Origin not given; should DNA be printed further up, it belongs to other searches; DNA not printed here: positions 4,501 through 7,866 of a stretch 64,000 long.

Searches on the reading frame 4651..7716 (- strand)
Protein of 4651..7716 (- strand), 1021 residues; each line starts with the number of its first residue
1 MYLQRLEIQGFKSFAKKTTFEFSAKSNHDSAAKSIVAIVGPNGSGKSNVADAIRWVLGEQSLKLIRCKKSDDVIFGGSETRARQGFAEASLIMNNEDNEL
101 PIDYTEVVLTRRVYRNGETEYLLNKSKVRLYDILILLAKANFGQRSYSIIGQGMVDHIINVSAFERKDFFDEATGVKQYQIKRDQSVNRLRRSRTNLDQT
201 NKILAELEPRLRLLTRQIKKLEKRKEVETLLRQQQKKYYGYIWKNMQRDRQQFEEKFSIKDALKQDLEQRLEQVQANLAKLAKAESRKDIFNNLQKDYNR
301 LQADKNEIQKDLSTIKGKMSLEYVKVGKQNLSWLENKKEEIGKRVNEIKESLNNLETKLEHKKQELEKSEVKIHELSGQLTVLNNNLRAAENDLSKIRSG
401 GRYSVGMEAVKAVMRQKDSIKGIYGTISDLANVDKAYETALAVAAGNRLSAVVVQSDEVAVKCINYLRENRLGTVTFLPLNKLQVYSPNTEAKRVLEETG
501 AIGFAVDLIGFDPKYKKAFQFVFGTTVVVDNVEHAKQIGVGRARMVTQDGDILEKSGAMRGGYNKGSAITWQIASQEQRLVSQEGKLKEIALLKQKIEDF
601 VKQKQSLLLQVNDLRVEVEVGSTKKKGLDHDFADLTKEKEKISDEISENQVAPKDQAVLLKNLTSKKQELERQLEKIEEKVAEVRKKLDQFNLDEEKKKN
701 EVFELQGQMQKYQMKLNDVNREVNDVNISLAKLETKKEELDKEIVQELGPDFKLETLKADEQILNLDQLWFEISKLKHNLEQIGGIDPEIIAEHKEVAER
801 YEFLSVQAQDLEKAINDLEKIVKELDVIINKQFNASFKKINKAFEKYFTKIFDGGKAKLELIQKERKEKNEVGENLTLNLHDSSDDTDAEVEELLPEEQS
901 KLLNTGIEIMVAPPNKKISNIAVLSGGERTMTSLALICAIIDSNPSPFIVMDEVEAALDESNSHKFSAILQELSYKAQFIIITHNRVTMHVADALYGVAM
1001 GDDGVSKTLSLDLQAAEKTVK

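Call 8: search_protein_families(library=pfam, proteins=[window:4651-7716:-], max_evalue=0.001)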
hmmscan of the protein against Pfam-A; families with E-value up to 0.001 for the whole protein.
window:4651-7716:- (1021 aa): 6 families
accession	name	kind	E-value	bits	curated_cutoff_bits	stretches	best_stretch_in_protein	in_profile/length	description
PF02463.25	SMC_N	-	4.5e-54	183.6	40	1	2-1006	1-219/220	RecF/RecN/SMC N terminal domain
PF06470.18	SMC_hinge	-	1.7e-35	122.3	22.5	1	421-538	2-115/116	SMC proteins Flexible Hinge Domain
PF13304.12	AAA_21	-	1.3e-12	48.9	27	2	35-113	1-70/304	AAA domain, putative AbiEii toxin, Type IV TA system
PF13476.12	AAA_23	-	9.4e-07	30.1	27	1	5-360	1-201/201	AAA domain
PF13175.12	AAA_15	-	7.1e-06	26.3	32.1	1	1-364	1-265/374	AAA ATPase domain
PF13555.12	AAA_29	-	0.00031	20.9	27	1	28-57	17-46/61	P-loop containing region of AAA domain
